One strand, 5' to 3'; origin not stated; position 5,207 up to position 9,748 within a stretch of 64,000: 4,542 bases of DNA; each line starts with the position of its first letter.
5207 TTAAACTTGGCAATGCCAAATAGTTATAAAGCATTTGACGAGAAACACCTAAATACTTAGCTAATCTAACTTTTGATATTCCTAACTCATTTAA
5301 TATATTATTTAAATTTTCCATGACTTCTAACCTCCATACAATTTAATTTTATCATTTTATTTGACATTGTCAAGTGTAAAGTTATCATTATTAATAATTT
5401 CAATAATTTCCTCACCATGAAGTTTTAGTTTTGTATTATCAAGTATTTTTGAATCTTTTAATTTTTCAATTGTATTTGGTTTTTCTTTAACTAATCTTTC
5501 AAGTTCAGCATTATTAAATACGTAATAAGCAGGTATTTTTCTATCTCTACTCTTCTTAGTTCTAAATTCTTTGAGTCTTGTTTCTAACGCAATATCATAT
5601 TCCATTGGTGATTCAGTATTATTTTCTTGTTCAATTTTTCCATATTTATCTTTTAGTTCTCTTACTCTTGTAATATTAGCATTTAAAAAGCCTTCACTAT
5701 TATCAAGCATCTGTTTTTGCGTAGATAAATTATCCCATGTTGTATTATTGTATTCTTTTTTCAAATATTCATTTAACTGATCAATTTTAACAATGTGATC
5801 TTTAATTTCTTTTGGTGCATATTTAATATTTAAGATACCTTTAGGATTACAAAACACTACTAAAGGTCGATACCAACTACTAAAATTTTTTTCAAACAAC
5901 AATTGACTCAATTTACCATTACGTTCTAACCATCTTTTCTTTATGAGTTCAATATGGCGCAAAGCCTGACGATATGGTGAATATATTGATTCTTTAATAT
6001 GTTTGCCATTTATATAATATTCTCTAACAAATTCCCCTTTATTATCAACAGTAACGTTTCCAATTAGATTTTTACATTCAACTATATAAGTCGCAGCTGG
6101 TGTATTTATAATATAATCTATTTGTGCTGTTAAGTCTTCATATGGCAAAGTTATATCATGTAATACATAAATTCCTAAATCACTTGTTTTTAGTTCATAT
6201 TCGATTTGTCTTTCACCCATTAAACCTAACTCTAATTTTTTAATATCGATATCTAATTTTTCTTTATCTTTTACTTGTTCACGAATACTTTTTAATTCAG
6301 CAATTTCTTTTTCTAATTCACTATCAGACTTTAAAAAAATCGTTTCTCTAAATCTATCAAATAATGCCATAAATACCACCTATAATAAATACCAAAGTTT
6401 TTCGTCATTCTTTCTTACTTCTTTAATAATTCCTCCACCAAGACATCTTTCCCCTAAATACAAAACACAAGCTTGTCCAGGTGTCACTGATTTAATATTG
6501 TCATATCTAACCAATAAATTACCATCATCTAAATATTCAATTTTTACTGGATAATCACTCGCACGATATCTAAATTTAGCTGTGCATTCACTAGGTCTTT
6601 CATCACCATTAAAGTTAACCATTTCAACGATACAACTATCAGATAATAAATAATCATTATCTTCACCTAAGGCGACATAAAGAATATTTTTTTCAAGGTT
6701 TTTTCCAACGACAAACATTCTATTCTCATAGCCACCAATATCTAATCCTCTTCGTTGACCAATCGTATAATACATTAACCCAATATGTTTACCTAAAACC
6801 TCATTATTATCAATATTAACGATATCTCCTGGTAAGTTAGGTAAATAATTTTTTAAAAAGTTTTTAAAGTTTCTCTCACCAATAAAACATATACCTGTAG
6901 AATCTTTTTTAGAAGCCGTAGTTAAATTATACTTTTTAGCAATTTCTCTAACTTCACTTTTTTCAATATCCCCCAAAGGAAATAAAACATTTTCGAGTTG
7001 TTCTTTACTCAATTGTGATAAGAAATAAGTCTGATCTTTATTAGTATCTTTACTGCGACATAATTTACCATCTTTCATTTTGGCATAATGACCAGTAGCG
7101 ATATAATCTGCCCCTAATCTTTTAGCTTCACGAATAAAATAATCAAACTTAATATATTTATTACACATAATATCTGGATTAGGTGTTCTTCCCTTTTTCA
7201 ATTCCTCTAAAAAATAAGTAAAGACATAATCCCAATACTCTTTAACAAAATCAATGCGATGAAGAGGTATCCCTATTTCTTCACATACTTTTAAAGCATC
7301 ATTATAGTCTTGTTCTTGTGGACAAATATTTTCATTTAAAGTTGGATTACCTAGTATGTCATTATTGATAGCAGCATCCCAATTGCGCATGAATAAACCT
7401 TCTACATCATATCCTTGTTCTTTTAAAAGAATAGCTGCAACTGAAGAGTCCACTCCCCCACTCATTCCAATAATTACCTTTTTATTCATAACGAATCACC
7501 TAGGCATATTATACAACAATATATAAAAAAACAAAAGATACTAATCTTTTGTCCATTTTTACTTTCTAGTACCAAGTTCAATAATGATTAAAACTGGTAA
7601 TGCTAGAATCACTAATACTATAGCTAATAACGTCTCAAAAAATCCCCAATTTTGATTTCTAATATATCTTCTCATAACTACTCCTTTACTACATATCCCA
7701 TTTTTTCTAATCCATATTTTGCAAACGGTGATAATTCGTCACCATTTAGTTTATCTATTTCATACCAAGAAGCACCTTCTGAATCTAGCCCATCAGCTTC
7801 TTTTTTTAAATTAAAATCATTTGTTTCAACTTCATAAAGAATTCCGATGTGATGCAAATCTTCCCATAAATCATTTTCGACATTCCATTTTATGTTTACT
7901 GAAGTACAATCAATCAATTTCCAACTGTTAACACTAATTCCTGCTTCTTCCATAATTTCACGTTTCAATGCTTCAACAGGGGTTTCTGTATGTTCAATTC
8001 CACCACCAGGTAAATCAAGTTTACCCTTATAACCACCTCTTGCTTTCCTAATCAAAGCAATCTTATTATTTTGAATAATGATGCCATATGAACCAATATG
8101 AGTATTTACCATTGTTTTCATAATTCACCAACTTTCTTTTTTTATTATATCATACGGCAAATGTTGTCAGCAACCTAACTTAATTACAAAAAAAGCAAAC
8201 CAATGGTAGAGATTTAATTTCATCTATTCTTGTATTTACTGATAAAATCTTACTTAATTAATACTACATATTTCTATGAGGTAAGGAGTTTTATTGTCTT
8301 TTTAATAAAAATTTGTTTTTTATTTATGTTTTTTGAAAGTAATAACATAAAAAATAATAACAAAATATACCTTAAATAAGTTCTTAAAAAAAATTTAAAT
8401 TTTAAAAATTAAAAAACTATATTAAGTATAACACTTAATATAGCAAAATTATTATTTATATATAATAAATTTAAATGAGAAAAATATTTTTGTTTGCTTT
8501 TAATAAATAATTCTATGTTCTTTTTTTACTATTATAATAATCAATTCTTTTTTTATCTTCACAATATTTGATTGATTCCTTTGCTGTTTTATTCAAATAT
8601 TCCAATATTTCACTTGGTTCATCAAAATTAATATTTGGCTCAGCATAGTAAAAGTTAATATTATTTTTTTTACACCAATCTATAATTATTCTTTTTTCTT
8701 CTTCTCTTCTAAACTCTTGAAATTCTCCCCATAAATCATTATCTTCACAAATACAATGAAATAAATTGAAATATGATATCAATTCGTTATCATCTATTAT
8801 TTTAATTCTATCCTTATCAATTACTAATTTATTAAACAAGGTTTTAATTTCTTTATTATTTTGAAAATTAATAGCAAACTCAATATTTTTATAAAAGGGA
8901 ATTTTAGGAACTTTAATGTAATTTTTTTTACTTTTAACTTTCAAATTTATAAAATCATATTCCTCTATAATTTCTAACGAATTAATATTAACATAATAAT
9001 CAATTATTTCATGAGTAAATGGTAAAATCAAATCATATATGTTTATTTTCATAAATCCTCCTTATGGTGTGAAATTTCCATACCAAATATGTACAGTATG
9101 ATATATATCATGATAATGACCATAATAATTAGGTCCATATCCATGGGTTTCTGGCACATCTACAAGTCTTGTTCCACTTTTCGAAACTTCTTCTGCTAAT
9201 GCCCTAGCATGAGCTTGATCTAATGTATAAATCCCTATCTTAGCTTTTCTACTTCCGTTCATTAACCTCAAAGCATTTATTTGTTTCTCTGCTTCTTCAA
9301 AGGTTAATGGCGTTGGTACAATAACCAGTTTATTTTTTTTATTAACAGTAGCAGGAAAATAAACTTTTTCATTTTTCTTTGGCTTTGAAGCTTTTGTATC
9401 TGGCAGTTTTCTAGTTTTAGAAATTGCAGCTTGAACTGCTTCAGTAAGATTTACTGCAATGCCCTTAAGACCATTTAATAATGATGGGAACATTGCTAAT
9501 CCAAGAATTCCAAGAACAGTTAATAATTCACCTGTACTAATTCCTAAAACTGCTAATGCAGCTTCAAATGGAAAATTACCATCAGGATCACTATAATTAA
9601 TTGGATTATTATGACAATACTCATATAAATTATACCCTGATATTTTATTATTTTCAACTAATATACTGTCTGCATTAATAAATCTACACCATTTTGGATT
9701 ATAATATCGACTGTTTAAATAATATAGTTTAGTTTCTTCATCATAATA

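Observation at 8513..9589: Unrecognised C-terminal toxin domain of the RHS protein with a hydrophobic entry segment and a His/Tyr-rich tail, plus a tightly coupled immunity gene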

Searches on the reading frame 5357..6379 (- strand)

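Call 10: search_protein_families(library=pfam, proteins=[window:5357-6379:-], max_evalue=0.01)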
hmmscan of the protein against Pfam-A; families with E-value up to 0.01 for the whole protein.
window:5357-6379:- (340 aa): 2 families
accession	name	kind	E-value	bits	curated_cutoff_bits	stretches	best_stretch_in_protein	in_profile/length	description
PF08378.17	NERD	-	1.3e-18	68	22.1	1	52-177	2-111/111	Nuclease-related domain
PF00570.28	HRDC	-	1.2e-13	51.2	23.8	1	265-329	4-68/68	HRDC domain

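Call 98: search_protein_families(library=padloc, proteins=[window:5357-6379:-], max_evalue=0.001)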
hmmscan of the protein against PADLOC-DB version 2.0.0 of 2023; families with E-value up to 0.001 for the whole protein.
window:5357-6379:- (340 aa): 2 families
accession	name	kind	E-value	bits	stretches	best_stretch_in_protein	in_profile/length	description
PDLC02861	DpdF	-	8.2e-10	35.6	1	242-331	521-605/611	DpdF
PDLC02864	DpdF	-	2.5e-07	27.9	1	247-330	524-608/610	DpdF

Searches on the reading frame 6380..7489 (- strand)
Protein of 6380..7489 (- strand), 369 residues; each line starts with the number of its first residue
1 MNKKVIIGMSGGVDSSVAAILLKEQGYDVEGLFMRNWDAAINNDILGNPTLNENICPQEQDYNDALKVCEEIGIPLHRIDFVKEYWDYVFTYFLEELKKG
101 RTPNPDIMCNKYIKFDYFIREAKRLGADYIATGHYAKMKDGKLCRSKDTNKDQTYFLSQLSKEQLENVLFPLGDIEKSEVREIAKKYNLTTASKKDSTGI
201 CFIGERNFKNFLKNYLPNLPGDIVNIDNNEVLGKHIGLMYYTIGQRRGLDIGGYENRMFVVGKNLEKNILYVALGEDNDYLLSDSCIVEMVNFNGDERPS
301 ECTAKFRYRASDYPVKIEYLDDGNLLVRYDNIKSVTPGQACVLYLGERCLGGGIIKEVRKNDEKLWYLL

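Call 10: search_protein_families(library=pfam, proteins=[window:6380-7489:-], max_evalue=0.01)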
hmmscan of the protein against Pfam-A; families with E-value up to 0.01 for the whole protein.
window:6380-7489:- (369 aa): 7 families
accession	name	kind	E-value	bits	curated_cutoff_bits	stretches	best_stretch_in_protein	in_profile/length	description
PF03054.22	tRNA_Me_trans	-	5.7e-80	268.2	20.6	1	3-204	1-201/202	tRNA methyl transferase HUP domain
PF20259.3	tRNA_Me_trans_M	-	4.7e-25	87.4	27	1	209-273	1-65/66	tRNA methyl transferase PRC-barrel domain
PF20258.4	tRNA_Me_trans_C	-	2.9e-17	63.2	20.6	1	284-355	2-77/77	Aminomethyltransferase beta-barrel domain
PF02540.23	NAD_synthase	-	2.8e-07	30.4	21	1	3-82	19-82/242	NAD synthase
PF06508.19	QueC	-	0.0003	20.8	22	0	4-32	1-29/210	Queuosine biosynthesis protein QueC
PF02568.20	ThiI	-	0.00087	19.4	20.5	1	3-36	4-37/197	Thiamine biosynthesis protein (ThiI)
PF01171.26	ATP_bind_3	-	0.0019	18.4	27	0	113-191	83-163/182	PP-loop family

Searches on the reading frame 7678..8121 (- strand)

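Call 10: search_protein_families(library=pfam, proteins=[window:7678-8121:-], max_evalue=0.01)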
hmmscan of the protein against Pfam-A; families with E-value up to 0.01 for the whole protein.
window:7678-8121:- (147 aa): 3 families
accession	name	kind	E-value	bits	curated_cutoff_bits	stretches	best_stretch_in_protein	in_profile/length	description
PF00293.34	NUDIX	-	2.9e-15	56.9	21.1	1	11-132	5-125/134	NUDIX domain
PF22327.2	Nudt16-like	-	0.00074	19.9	27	1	31-75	31-76/161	U8 snoRNA-decapping enzyme-like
PF14815.12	NUDIX_4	-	0.0012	19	35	1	12-68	2-57/113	NUDIX domain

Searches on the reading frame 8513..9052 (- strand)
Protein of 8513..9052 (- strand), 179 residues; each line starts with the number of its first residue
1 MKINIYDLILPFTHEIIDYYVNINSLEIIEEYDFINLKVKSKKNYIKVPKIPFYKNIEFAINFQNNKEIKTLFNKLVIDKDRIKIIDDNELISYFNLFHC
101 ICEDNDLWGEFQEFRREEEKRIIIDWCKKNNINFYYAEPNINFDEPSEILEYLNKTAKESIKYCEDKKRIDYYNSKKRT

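Call 5: search_protein_families(library=pfam, proteins=[window:8513-9052:-], max_evalue=1)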
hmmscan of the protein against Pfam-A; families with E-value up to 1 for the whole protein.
window:8513-9052:- (179 aa): 1 family
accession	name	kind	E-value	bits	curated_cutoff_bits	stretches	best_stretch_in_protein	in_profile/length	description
PF03682.18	UPF0158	-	0.00096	19.6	21.1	1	30-151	43-155/157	Uncharacterised protein family (UPF0158)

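Call 6: search_protein_families(library=ncbifam, proteins=[window:8513-9052:-], max_evalue=1)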
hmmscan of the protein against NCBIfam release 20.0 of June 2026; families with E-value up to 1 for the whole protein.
window:8513-9052:- (179 aa): 0 families

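Call 9: find_homologous_proteins(query=window:8513-9052:-, max_evalue=0.01)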
Query window:8513-9052:- (179 aa): 1 proteins with E <= 0.01 among 95 candidates.
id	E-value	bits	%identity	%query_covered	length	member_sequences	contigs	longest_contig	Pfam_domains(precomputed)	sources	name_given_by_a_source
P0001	3.3e-73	263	95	74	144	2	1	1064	-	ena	-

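Call 13: search_protein_families(library=phrogs, proteins=[window:8513-9052:-], max_evalue=0.001)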
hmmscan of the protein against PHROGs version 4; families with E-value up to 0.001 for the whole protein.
window:8513-9052:- (179 aa): 0 families

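Call 34: search_protein_families(library=pfam, alignment_id=A2, max_evalue=0.01)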
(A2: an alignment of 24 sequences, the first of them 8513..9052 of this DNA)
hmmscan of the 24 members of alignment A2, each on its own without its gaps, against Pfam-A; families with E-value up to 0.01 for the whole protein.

A. member 1, window:8513-9052:- (179 aa): 1 family
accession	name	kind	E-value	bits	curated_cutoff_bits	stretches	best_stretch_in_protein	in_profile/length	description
PF03682.18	UPF0158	-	0.00096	19.6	21.1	1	30-151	43-155/157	Uncharacterised protein family (UPF0158)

B. families by the number of members that match (of 24 scanned): 3 families
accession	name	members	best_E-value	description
PF03682.18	UPF0158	3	0.0001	Uncharacterised protein family (UPF0158)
PF00621.25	RhoGEF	1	0.001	RhoGEF domain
PF04536.20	TPM_phosphatase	1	0.0054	TPM domain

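Call 47: search_solved_structures(query=A2, max_evalue=10, show_alignments=1)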
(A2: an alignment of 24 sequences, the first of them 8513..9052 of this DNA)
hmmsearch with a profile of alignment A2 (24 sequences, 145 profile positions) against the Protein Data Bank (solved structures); distinct sequences matched with E-value up to 10: 2.
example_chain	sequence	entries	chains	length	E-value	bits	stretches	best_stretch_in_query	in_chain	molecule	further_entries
4i5m_A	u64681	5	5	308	0.37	14.2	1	82-131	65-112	Serine/threonine-protein kinase PLK2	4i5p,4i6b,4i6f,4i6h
8opg_Aa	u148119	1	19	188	1.3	12.4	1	78-133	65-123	Genome polyprotein (Fragment)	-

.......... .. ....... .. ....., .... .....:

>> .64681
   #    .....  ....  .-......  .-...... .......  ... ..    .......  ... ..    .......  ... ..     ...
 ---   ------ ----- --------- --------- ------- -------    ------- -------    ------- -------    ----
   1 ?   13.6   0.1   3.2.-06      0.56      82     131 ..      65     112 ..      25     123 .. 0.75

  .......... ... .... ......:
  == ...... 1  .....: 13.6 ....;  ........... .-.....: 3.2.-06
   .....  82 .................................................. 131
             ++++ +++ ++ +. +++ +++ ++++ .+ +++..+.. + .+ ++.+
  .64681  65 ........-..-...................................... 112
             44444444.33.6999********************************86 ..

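Call 56: find_encoding_contigs(protein=window:8513-9052:-, flank=3000, max_places=5)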
Protein window:8513-9052:- (179 aa): 3 contigs read that carry it; 3 places shown.
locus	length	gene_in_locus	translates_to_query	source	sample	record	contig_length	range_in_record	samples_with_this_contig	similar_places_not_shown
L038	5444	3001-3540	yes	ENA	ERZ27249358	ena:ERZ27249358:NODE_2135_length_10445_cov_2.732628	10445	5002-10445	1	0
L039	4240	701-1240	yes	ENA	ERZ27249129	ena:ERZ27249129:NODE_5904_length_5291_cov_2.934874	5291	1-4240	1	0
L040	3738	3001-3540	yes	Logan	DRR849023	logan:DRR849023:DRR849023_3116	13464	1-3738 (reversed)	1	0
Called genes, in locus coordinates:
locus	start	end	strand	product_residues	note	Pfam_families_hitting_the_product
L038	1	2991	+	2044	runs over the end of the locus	PF05593:RHS_repeat (faint), PF25023:TEN_YD-shell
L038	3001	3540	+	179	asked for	-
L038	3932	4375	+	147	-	PF00293:NUDIX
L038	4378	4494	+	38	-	-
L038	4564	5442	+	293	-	?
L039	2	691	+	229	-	?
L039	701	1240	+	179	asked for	-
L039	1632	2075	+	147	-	PF00293:NUDIX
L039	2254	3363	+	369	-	PF02540:NAD_synthase (weak), PF03054:tRNA_Me_trans, PF20259:tRNA_Me_trans_M, PF20258:tRNA_Me_trans_C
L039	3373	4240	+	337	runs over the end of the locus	PF08378:NERD, PF00570:HRDC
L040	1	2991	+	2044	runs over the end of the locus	PF05593:RHS_repeat (faint), PF25023:TEN_YD-shell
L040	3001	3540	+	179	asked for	-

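Call 57: predict_structure(protein=window:8513-9052:-)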
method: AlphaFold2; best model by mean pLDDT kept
length: 179 residues; sequences in the alignment: 1
mean_pLDDT: 36.5   pTM: 0.26
mean pLDDT of the five models: 36.5, 36.3, 34.7, 32.3, 31.0
residues with pLDDT >= 90: 0; 70-90: 0; 50-70: 3; < 50: 176
segments of 3 or more residues with pLDDT < 50: 1-127, 129-154, 159-179
pLDDT, mean of each block of 10 residues (from residue 1): 29 34 39 37 35 32 28 32 32 31 35 40 46 41 42 48 43 34
secondary structure, 60 per line:
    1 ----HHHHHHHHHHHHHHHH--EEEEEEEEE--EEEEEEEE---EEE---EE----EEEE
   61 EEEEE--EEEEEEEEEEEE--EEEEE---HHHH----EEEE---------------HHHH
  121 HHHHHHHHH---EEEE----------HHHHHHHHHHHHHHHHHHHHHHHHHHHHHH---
elements in order: H5-20 E23-31 E34-41 E45-47 E57-65 E68-79 E82-86 H90-93 E98-101 H117-129 E133-136 H147-176

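Call 98: search_protein_families(library=padloc, proteins=[window:8513-9052:-], max_evalue=0.001)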
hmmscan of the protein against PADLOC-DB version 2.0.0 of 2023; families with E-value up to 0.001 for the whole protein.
window:8513-9052:- (179 aa): 0 families

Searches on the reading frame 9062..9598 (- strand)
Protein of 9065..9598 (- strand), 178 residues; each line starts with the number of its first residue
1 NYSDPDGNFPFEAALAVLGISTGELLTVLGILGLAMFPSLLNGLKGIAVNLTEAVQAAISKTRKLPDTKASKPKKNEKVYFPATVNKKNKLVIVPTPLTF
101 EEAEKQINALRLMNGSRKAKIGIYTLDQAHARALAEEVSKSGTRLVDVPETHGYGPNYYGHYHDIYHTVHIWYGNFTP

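Call 5: search_protein_families(library=pfam, proteins=[window:9065-9577:-], max_evalue=1)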
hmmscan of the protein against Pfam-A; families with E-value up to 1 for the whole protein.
seq(171 aa): 4 families
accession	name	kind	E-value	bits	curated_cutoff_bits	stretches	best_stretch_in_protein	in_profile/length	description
PF21088.3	MS_channel_1st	-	0.027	14.9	23.1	1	7-28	15-36/42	Mechanosensitive ion channel, transmembrane helices 2/3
PF24409.1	wHTH-PRTase_assc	-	0.11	13.1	27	1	43-76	46-79/83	wHTH-PRTase associated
PF03656.18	Pam16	-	0.18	12.3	30.3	1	35-121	12-98/127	Pam16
PF06871.16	TraH_2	-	0.18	11.8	26.3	1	76-170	35-120/208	TraH_2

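Call 6: search_protein_families(library=ncbifam, proteins=[window:9065-9577:-], max_evalue=1)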
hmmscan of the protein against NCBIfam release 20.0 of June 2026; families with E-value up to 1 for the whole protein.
seq(171 aa): 2 families
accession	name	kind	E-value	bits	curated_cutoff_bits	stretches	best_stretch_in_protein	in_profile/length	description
TIGR02517.1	type_II_gspD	equivalog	0.002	16.7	351.35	1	47-132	178-254/600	type II secretion system secretin GspD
NF005946.0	PRK08007.1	equivalog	0.15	11.5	332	1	79-134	42-96/187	aminodeoxychorismate synthase component 2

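Call 7: find_homologous_proteins(query=window:9065-9598:-, max_evalue=0.01)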
Query seq(178 aa): 409 candidates shared short words with the query, none scored E <= 0.01.

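Call 13: search_protein_families(library=phrogs, proteins=[window:9062-9577:-], max_evalue=0.001)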
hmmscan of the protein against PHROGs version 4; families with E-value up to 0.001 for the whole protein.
window:9062-9577:- (171 aa): 0 families

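Call 14: search_protein_representatives(protein=window:9062-9577:-)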
Query: 171 residues. Proteins with E-value up to 0.001 (for the whole library): 51; up to 1e-10: 5; up to 1e-30: 0. The best 51 are listed.
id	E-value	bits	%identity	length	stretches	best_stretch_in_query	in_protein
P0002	1.4e-16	77.2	38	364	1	11-168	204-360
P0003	7.1e-14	68.4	42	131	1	49-168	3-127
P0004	1.6e-13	67.3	41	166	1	22-168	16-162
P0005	2.3e-13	66.7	39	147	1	39-168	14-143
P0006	3.8e-12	62.8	35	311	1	6-168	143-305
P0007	1.2e-10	57.9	37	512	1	42-168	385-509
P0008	2.3e-09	53.7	45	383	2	97-168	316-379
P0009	4.1e-09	52.9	41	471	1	40-167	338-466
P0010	6.5e-09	52.3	38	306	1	8-167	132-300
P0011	7.4e-09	52.1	47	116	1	64-168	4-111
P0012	8.3e-09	51.9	39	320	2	100-169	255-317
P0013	8.5e-08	48.6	42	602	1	33-168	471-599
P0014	2.1e-07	47.3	55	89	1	112-167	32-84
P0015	3.0e-07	46.8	37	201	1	16-167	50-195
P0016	4.9e-07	46.1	39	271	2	113-170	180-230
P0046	4.5e-04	36.5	34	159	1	73-166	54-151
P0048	8.1e-04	35.7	37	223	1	63-166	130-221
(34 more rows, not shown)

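Call 78: find_encoding_contigs(protein=P0048, flank=6000, max_places=4)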
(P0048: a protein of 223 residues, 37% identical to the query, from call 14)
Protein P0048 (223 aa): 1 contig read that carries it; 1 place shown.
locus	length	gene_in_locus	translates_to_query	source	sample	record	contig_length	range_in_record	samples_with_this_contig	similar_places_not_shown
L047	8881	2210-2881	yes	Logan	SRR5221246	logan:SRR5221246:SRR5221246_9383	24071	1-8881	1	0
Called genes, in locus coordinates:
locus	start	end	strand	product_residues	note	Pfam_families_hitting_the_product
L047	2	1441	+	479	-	?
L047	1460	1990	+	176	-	-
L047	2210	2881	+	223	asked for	-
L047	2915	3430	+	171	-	-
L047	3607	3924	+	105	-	-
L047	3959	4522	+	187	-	-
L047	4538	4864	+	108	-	-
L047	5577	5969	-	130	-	PF01381:HTH_3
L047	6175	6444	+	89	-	-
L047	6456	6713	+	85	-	-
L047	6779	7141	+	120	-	-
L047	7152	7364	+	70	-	PF04014:MazE_antitoxin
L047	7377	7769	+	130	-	-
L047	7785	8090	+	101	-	-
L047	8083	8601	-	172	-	-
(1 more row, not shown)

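Call 79: find_encoding_contigs(protein=P0046, flank=6000, max_places=4)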
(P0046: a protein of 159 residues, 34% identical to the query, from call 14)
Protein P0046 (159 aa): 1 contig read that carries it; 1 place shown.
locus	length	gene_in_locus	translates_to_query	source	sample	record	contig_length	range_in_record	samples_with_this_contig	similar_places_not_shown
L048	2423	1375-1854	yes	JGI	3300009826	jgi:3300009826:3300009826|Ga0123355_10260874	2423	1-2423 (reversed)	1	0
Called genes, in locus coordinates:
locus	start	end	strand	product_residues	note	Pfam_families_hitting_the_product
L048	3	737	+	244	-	?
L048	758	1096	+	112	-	-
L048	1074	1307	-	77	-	-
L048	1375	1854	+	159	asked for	-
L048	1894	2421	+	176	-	?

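Call 98: search_protein_families(library=padloc, proteins=[window:9062-9577:-], max_evalue=0.001)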
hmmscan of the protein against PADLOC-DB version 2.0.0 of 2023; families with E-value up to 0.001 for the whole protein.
window:9062-9577:- (171 aa): 0 families
